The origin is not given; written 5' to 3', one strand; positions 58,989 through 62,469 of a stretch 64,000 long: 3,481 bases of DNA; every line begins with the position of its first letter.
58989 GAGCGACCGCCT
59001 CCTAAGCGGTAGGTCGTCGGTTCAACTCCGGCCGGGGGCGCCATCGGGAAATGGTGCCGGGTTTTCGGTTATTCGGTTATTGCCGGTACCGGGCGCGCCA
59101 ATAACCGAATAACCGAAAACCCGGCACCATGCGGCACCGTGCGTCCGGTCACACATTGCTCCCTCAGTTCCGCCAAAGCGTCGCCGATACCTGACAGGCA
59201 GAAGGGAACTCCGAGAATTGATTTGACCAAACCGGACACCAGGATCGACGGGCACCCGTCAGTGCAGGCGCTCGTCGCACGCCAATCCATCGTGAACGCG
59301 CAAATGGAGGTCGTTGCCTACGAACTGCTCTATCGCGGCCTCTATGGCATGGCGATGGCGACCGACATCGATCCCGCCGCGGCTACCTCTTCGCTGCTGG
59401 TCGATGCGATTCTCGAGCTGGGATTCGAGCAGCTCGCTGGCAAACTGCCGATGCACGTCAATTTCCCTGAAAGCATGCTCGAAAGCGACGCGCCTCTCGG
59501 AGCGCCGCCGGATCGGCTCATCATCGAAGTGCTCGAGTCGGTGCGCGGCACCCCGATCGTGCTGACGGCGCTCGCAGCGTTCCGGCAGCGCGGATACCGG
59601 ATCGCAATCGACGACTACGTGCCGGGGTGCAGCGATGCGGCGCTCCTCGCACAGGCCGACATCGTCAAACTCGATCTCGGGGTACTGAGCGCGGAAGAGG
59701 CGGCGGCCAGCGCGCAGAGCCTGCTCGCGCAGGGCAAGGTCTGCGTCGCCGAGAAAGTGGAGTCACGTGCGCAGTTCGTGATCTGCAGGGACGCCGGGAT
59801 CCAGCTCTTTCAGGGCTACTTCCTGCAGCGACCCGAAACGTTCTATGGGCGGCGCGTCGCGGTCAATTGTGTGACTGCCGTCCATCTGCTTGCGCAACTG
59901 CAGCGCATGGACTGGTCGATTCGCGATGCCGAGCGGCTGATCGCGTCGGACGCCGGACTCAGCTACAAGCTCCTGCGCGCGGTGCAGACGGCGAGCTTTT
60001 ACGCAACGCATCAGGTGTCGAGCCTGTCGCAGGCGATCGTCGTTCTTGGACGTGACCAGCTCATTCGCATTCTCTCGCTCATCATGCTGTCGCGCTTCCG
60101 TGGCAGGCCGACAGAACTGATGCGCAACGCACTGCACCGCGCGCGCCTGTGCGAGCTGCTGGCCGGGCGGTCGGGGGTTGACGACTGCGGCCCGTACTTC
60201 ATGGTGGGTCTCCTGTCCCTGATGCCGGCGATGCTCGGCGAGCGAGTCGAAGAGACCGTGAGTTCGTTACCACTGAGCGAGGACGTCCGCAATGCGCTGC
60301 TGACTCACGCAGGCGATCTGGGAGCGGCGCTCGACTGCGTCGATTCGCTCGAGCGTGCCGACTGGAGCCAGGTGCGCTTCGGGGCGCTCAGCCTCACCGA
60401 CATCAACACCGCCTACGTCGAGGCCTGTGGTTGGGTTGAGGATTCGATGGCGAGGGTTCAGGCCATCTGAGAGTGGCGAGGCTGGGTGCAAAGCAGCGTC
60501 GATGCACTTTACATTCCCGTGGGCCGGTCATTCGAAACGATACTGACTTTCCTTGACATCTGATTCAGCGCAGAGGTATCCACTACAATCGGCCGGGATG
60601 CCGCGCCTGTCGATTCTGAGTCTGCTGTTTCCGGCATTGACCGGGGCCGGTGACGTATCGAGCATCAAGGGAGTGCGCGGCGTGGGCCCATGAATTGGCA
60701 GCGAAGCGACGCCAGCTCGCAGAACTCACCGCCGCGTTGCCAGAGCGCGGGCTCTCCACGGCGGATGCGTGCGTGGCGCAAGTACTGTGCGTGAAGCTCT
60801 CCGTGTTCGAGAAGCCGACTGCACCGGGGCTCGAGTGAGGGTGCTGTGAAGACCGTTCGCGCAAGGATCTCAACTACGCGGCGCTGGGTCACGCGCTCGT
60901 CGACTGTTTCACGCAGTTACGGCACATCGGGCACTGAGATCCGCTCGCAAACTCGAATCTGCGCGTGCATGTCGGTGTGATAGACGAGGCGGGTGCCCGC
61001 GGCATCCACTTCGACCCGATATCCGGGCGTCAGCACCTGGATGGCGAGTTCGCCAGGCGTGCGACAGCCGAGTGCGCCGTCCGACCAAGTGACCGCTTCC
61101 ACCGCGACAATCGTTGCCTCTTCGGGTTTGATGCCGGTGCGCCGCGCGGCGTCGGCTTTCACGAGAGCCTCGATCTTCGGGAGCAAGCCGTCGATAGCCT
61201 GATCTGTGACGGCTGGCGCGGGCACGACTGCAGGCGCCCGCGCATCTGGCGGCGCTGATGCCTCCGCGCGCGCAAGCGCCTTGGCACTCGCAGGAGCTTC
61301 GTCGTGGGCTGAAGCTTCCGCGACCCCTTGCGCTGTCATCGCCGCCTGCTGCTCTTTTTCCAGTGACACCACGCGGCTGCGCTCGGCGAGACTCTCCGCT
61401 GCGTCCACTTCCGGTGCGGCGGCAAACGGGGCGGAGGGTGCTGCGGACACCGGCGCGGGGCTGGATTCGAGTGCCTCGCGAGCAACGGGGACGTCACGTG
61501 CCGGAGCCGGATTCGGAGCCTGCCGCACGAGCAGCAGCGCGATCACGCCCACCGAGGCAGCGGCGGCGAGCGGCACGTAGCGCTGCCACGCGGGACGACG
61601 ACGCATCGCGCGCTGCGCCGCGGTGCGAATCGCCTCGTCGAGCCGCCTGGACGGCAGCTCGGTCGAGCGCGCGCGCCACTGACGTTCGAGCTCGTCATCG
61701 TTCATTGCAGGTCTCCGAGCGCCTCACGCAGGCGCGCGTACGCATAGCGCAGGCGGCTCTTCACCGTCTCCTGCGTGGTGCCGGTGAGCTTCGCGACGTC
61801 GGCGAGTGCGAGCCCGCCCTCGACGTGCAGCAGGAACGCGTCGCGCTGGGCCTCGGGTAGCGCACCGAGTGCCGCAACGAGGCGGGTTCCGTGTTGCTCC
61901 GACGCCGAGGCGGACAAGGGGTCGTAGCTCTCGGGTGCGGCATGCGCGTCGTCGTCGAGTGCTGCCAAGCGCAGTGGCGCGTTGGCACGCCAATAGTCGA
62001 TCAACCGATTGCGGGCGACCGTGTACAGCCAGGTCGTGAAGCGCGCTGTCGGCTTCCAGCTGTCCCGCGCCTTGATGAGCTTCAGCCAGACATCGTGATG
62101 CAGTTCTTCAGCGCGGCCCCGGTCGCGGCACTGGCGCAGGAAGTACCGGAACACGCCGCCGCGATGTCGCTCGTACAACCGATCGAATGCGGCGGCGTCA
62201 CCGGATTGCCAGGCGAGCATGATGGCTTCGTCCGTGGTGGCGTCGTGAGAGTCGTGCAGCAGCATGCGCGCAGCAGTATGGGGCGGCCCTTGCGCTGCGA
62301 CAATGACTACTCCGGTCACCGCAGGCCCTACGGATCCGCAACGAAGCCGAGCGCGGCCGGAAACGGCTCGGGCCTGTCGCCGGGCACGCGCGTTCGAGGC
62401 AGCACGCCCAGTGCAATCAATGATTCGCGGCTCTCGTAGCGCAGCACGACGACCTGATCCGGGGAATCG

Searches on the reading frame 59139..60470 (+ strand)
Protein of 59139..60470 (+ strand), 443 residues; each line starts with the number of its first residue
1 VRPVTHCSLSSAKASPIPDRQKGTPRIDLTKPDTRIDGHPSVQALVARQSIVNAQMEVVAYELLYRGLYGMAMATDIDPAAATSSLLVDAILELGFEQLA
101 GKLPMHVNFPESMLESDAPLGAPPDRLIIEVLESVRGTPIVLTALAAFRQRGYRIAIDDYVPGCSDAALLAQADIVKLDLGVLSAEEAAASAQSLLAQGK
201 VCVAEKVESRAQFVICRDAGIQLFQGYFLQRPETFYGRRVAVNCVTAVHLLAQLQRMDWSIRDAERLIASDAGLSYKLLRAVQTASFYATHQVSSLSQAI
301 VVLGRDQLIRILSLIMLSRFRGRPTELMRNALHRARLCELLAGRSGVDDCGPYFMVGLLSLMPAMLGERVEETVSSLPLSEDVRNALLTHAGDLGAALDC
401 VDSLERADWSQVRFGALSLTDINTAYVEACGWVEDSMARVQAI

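Call 14: search_protein_families(library=pfam, proteins=[window:59139-60470:+])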
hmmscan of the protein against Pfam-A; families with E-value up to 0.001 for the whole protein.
window:59139-60470:+ (443 aa): 2 families
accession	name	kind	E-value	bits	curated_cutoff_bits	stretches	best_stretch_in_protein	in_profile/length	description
PF08668.18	HDOD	-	1e-15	58.2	22.9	1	247-360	8-128/196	HDOD domain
PF00563.25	EAL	-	2.1e-13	50.6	31.3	1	119-232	111-236/236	EAL domain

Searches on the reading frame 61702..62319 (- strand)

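Call 14: search_protein_families(library=pfam, proteins=[window:61702-62319:-])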
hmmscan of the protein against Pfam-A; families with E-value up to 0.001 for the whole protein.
window:61702-62319:- (205 aa): 3 families
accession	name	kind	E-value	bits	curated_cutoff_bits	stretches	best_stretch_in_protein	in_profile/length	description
PF04542.20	Sigma70_r2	-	6.9e-16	58.2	24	1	48-113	1-68/71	Sigma-70 region 2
PF08281.18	Sigma70_r4_2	-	3.2e-11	43.1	25.7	1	146-197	3-54/54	Sigma-70, region 4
PF04545.22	Sigma70_r4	-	1.8e-08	34.2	24.1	1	150-199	1-50/50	Sigma-70, region 4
